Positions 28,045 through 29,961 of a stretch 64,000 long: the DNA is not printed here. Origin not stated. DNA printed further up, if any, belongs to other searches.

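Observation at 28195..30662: Beta-helix passenger fused to Omp85/TpsB-type barrel (type Vd-like autotransporter?) plus DUF4097 beta-helical lipoprotein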

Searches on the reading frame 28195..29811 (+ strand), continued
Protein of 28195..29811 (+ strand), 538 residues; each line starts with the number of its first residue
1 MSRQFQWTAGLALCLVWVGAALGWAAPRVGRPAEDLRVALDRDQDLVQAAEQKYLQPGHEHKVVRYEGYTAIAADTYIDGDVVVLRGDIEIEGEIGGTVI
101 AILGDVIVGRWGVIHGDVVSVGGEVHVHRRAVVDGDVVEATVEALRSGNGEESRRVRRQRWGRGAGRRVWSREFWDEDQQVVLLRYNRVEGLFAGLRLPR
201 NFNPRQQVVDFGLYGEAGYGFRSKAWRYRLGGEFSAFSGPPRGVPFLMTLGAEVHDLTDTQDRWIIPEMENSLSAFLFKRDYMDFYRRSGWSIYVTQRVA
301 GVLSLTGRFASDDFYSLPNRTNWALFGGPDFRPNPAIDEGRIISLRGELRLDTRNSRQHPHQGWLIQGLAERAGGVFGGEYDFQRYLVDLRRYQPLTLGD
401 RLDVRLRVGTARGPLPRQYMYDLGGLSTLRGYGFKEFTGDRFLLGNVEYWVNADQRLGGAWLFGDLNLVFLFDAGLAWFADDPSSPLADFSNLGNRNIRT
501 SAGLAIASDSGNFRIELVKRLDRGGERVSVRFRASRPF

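Call 17: find_encoding_contigs(protein=P0065, flank=7000, max_places=2)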
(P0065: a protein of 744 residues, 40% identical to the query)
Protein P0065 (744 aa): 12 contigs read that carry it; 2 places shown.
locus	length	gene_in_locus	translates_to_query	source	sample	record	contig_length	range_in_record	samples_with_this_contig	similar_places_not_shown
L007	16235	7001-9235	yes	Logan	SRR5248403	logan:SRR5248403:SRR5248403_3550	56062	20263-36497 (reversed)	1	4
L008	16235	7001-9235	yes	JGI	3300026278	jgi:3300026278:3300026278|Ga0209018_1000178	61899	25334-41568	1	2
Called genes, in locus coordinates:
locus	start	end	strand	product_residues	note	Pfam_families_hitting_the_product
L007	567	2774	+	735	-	PF00266:Aminotran_5, PF01041:DegT_DnrJ_EryC1, PF01212:Beta_elim_lyase, PF00586:AIRS, PF02769:AIRS_C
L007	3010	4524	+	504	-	-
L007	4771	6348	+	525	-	PF04892:VanZ-LLP1, PF13385:Laminin_G_3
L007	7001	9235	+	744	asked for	PF04519:Bactofilin (faint), PF18939:DUF5686, PF01103:Omp85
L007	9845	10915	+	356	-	PF01073:3Beta_HSD, PF01370:Epimerase, PF16363:GDP_Man_Dehyd (weak)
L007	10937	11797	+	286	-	PF09922:LiaF-like_C (weak)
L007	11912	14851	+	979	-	PF01433:Peptidase_M1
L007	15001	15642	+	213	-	PF06790:UPF0259, PF10110:GPDPase_memb (weak)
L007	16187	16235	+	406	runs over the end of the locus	PF01522:Polysacc_deac_1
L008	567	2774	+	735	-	PF00266:Aminotran_5, PF01041:DegT_DnrJ_EryC1, PF01212:Beta_elim_lyase, PF00586:AIRS, PF02769:AIRS_C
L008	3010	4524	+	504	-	-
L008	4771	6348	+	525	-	PF04892:VanZ-LLP1, PF13385:Laminin_G_3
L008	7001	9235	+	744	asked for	PF04519:Bactofilin (faint), PF18939:DUF5686, PF01103:Omp85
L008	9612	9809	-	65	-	-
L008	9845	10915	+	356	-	PF01073:3Beta_HSD, PF01370:Epimerase, PF16363:GDP_Man_Dehyd (weak)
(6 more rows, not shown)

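Call 19: find_related_loci(query=A1, collection=genome_contigs, flank=8000)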
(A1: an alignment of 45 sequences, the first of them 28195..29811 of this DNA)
Query A1 (538 aa) in genome_contigs; peptide patterns used: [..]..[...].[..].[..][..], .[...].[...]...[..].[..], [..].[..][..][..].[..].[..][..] (x = any residue, [..] = any of these).
201 stretches matched a pattern; 86 encode a relative of the query (tblastn E <= 1e-3); the best 80 are kept; 80 distinct loci.
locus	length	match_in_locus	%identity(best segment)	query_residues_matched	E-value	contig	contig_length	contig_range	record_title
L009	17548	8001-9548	43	20-538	1e-124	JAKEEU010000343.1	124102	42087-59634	MAG: candidate division KSB1 bacterium isolate PMV_1_maxbin.001 PMV_1_maxbin.001.k101_1533860, whole genome shotgun sequ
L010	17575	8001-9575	39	14-538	6e-124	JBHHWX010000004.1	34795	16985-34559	MAG: bacterium isolate D_3_bin.27 NODE_233_length_34795_cov_6.813903, whole genome shotgun sequence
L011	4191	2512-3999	43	41-538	1e-125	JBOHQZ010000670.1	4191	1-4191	MAG: bacterium isolate SD8033_maxbin2.bin.2_sub NODE_9355_length_4191_cov_3.021407, whole genome shotgun sequence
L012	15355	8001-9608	42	5-538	3e-122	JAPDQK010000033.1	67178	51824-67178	MAG: Candidatus Zhuqueibacter pondensis isolate JZ4_201709_bins_45 JZ-4_201709_bins_45_scaffold_33, whole genome shotgun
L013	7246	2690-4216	43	32-538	8e-119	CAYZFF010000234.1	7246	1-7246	MAG TPA_asm: uncultured Cytophagia bacterium isolate SRP173033_co1_156 genome assembly, contig: NODE_26659_length_7246_c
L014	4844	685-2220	42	29-538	2e-119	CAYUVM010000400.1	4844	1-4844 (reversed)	MAG TPA_asm: uncultured Cytophagia bacterium isolate SRP173033_co3_178 genome assembly, contig: NODE_27389_length_4844_c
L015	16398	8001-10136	42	41-538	3e-111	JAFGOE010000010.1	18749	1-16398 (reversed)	MAG: candidate division KSB1 bacterium isolate Zod_Metabat.605 k87_366307, whole genome shotgun sequence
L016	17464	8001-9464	40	34-538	7e-109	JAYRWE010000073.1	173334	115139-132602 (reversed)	MAG: bacterium isolate NJ_NJASGE3bin.37 k141_825301, whole genome shotgun sequence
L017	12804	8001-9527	39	37-538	5e-108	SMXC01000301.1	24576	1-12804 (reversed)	MAG: Caldithrix sp. isolate N075bin58 k141_1556430, whole genome shotgun sequence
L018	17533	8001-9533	39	43-538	1e-107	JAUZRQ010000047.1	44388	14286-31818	MAG: candidate division KSB1 bacterium isolate GS19_ROV16_BS04-AMOR20_M0784 AMOR20_M0784_contig47, whole genome shotgun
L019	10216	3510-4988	41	34-538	1e-105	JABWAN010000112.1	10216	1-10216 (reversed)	MAG: candidate division KSB1 bacterium isolate MAG_5 scaffold_7822, whole genome shotgun sequence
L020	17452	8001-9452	41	35-530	4e-105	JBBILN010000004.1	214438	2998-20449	MAG: bacterium isolate BQF270218_bin_21 NODE_17_length_214438_cov_24.312240, whole genome shotgun sequence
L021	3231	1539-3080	38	42-538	1e-107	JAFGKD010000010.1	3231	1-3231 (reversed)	MAG: candidate division KSB1 bacterium isolate Zod_Metabat.31 k87_1515318, whole genome shotgun sequence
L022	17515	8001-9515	40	51-538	1e-104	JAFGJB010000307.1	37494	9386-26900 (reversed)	MAG: candidate division KSB1 bacterium isolate Zod_Metabat.251 k87_12515095, whole genome shotgun sequence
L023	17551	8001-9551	36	46-538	5e-104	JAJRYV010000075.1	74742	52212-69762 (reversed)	MAG: bacterium isolate Dive96_bin3.88 k141_2688901, whole genome shotgun sequence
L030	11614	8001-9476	39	31-538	3e-101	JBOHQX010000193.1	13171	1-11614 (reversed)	MAG: bacterium isolate M3-S_metawrap_bin.56 k127_92616, whole genome shotgun sequence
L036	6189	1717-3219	35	34-538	1e-97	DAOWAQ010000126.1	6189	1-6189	MAG TPA_asm: Calditrichia bacterium isolate CSMAG_1839 CSMAG_1839_k141_3014169_length_6189_cov_14.0000, whole genome sho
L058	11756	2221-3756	36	11-538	4e-81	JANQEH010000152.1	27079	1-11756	MAG: bacterium isolate PL23a_bin.125 k99_6285502, whole genome shotgun sequence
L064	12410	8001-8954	43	217-538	2e-74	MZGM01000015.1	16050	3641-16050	MAG: candidate division KSB1 bacterium 4484_219 ex4484_219_scaffold_3156, whole genome shotgun sequence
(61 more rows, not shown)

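Call 20: predict_structure(alignment_id=A1)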
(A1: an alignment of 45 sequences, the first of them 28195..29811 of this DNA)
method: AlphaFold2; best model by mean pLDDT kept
length: 538 residues; sequences in the alignment: 45
mean_pLDDT: 80.9   pTM: 0.65
mean pLDDT of the five models: 80.9, 80.2, 80.2, 79.7, 78.7
residues with pLDDT >= 90: 221; 70-90: 209; 50-70: 61; < 50: 47
segments of 3 or more residues with pLDDT < 50: 23-38, 149-177
pLDDT, mean of each block of 10 residues (from residue 1): 67 75 43 45 79 75 85 89 89 94 87 92 79 87 65 36 30 43 93 91 63 93 96 79 70 96 83 91 94 92 92 96 90 92 97 83 93 93 95 88 93 91 67 80 92 67 72 90 85 77 88 87 84 71
secondary structure, 60 per line:
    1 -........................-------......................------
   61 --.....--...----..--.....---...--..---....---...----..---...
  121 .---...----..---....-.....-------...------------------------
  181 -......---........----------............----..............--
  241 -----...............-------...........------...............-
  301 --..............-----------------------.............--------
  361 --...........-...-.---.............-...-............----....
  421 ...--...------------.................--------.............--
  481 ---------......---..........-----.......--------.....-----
elements in order: H2-25 H33-54 E63-67 E70-72 E81-85 E89-91 E99-102 E106-108 E118-121 E125-127 E137-140 H142-146 E182-187 E191-198 E209-220 E225-238 E246-260 H268-278 E285-299 E303-316 E340-352 E363-373 E383-395 E401-412 H417-423 E441-452 H453-457 E466-478 H490-495 E499-508 E514-520 E529-533

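Call 24: fold_search(model_id=the predicted structure, library=pdb)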
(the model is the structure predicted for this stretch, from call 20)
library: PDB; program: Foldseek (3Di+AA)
matches with E <= 10: 569; with E <= 0.001: 108
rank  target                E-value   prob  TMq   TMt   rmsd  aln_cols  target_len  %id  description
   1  9nk6_B                4.3e-12  1.00  0.43  0.50   7.0       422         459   16  Thermothelomyces thermophilus SAM complex closed conformation (released 2025-12-03)
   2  6qgx_A                5.1e-12  1.00  0.40  0.54   9.2       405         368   13  Crystal structure of E.coli BamA beta-barrel in complex with nanobody F7 (released 2019-06-26)
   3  7r1v_A                6.4e-12  1.00  0.37  0.51   9.3       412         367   14  Crystal structure of E.coli BamA beta-barrel in complex with dynobactin A (released 2022-09-28)
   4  6qgy_A                7.1e-12  1.00  0.38  0.52   8.2       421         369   12  Crystal structure of E.coli BamA beta-barrel in complex with nanobody B12 (released 2019-06-26)
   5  7nre_A                1.3e-11  1.00  0.38  0.52   9.7       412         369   14  Crystal structure of E.coli BamA beta-barrel in complex with darobactin (crystal form 1) (released 2021-04-21)
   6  9cs2_A                1.5e-11  1.00  0.39  0.51   8.8       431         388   13  E. coli BamA beta-barrel bound to cyclic peptide CP3 (released 2025-04-16)
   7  8xnb_A                2.0e-11  1.00  0.42  0.58   7.9       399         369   16  Cryo-EM structure of Deinococcus radiodurans BamA (released 2025-01-15)
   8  8us2_B                2.7e-11  1.00  0.41  0.46   6.1       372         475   16  P22121 Crystal structure of TamA from Pseudomonas aeruginosa at 3.95 Ang (released 2024-06-26)
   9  8us3                  3.0e-11  1.00  0.41  0.41   6.1       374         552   16  C2 Crystal structure of TamA from Pseudomonas aeruginosa at 3.1 Ang (released 2024-06-26)
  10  6qgw_A                3.4e-11  1.00  0.40  0.56   8.8       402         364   14  Crystal structure of E.coli BamA beta-barrel in complex with nanobody E6 (released 2019-06-26)
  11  6qgy_C                3.6e-11  1.00  0.40  0.55   7.9       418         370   12  Crystal structure of E.coli BamA beta-barrel in complex with nanobody B12 (released 2019-06-26)
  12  9cs0_A                3.8e-11  1.00  0.39  0.52   9.0       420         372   13  E. coli BamA beta-barrel bound to darobactin and cyclic peptide CP1 (released 2025-04-16)
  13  7nrf_A                3.8e-11  1.00  0.38  0.51   9.9       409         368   13  Crystal structure of E.coli BamA beta-barrel in complex with darobactin (crystal form 2) (released 2021-04-21)
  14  4n75_B                4.0e-11  1.00  0.38  0.52   9.1       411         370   13  Structural Basis of BamA-mediate Outer Membrane Protein Biogenesis (released 2014-04-16)
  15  7tsz_A                4.4e-11  1.00  0.38  0.35  10.3       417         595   13  BamABCDE bound to substrate EspP class 1 (released 2022-03-30)
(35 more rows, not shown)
